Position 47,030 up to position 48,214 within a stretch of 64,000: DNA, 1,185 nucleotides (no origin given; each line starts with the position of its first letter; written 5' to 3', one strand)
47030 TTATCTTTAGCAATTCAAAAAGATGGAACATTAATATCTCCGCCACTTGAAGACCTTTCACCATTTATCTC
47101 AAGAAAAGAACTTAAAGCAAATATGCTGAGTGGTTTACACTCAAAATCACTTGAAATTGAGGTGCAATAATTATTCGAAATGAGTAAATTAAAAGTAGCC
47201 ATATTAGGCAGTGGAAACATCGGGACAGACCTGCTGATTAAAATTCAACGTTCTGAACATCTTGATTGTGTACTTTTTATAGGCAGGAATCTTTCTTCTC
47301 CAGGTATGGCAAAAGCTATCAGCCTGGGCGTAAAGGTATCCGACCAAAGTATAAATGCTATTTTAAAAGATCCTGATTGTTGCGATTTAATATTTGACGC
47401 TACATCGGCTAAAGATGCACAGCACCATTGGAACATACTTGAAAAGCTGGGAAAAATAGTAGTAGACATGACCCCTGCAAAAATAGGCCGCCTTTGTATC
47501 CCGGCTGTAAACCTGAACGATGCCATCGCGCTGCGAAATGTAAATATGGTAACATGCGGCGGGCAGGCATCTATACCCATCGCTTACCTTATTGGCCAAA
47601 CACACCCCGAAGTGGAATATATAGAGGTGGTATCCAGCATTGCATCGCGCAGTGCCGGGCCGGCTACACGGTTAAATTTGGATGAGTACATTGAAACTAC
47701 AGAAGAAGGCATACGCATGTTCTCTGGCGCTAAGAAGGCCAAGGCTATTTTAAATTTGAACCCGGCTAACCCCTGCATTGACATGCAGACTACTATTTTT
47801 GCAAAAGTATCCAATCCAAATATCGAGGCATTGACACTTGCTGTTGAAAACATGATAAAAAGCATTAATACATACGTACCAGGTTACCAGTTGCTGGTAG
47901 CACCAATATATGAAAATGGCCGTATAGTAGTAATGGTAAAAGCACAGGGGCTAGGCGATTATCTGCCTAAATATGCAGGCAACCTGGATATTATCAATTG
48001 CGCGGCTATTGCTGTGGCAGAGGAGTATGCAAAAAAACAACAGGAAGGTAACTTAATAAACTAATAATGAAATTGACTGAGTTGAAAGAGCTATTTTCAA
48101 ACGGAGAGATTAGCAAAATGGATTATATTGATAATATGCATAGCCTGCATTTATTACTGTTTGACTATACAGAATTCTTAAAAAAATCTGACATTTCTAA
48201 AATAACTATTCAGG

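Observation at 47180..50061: Meta-cleavage-type aldolase/dehydrogenase pair (DmpG/DmpF-like) embedded in a nucleotide-sugar operon and split by an FkbM methyltransferase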

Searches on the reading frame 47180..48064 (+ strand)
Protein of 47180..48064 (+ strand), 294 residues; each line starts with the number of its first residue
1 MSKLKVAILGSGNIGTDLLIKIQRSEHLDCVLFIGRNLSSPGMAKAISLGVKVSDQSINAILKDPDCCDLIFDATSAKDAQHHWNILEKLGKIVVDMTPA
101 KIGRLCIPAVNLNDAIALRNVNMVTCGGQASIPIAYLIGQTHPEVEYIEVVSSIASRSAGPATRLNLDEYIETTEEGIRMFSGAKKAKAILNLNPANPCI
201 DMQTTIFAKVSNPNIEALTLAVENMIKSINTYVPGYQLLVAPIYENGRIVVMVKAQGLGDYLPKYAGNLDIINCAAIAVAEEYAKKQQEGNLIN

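Call 4: search_protein_families(library=pfam, proteins=[window:47180-48064:+])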
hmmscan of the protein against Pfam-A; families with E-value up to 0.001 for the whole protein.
window:47180-48064:+ (294 aa): 2 families
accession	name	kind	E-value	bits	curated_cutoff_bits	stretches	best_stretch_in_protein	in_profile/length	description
PF09290.16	AcetDehyd-dimer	-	1.2e-48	165.3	26.6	1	126-263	1-138/138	Prokaryotic acetaldehyde dehydrogenase, dimerisation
PF01118.30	Semialdhyde_dh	-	8.2e-07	29.9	26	1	5-100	1-99/121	Semialdehyde dehydrogenase, NAD binding domain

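Call 5: search_protein_families(library=ncbifam, proteins=[window:47180-48064:+])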
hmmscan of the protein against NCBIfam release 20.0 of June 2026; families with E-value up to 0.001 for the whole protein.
window:47180-48064:+ (294 aa): 3 families
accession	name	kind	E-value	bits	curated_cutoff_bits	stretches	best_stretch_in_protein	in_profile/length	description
NF006157.0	PRK08300.1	subfamily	7.6e-117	389.9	166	1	1-289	3-297/303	acetaldehyde dehydrogenase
TIGR03215.1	ac_ald_DH_ac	equivalog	1.1e-114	382.6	282.25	1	3-287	1-283/285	acetaldehyde dehydrogenase (acetylating)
TIGR00036.1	dapB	equivalog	0.00094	18.8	122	0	4-95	2-100/270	4-hydroxy-tetrahydrodipicolinate reductase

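Call 14: search_solved_structures(query=window:47180-48064:+, show_alignments=2, max_evalue=1e-20)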
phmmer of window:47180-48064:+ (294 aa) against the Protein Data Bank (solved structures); distinct sequences matched with E-value up to 1e-20: 5.
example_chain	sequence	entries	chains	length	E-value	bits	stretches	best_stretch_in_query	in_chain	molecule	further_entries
7z3s_A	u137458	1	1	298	3.8e-85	288.9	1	1-287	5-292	Acetaldehyde dehydrogenase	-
4jn6_B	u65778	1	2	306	1.3e-71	244.4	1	2-286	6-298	Acetaldehyde dehydrogenase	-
4lrs_B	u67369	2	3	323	3.1e-70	240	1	1-285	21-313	Acetaldehyde dehydrogenase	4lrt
8ih7_B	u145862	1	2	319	5.4e-66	226.1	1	3-285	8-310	Acetaldehyde dehydrogenase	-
1nvm_B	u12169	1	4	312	2.8e-64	220.5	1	2-285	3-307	acetaldehyde dehydrogenase (acylating)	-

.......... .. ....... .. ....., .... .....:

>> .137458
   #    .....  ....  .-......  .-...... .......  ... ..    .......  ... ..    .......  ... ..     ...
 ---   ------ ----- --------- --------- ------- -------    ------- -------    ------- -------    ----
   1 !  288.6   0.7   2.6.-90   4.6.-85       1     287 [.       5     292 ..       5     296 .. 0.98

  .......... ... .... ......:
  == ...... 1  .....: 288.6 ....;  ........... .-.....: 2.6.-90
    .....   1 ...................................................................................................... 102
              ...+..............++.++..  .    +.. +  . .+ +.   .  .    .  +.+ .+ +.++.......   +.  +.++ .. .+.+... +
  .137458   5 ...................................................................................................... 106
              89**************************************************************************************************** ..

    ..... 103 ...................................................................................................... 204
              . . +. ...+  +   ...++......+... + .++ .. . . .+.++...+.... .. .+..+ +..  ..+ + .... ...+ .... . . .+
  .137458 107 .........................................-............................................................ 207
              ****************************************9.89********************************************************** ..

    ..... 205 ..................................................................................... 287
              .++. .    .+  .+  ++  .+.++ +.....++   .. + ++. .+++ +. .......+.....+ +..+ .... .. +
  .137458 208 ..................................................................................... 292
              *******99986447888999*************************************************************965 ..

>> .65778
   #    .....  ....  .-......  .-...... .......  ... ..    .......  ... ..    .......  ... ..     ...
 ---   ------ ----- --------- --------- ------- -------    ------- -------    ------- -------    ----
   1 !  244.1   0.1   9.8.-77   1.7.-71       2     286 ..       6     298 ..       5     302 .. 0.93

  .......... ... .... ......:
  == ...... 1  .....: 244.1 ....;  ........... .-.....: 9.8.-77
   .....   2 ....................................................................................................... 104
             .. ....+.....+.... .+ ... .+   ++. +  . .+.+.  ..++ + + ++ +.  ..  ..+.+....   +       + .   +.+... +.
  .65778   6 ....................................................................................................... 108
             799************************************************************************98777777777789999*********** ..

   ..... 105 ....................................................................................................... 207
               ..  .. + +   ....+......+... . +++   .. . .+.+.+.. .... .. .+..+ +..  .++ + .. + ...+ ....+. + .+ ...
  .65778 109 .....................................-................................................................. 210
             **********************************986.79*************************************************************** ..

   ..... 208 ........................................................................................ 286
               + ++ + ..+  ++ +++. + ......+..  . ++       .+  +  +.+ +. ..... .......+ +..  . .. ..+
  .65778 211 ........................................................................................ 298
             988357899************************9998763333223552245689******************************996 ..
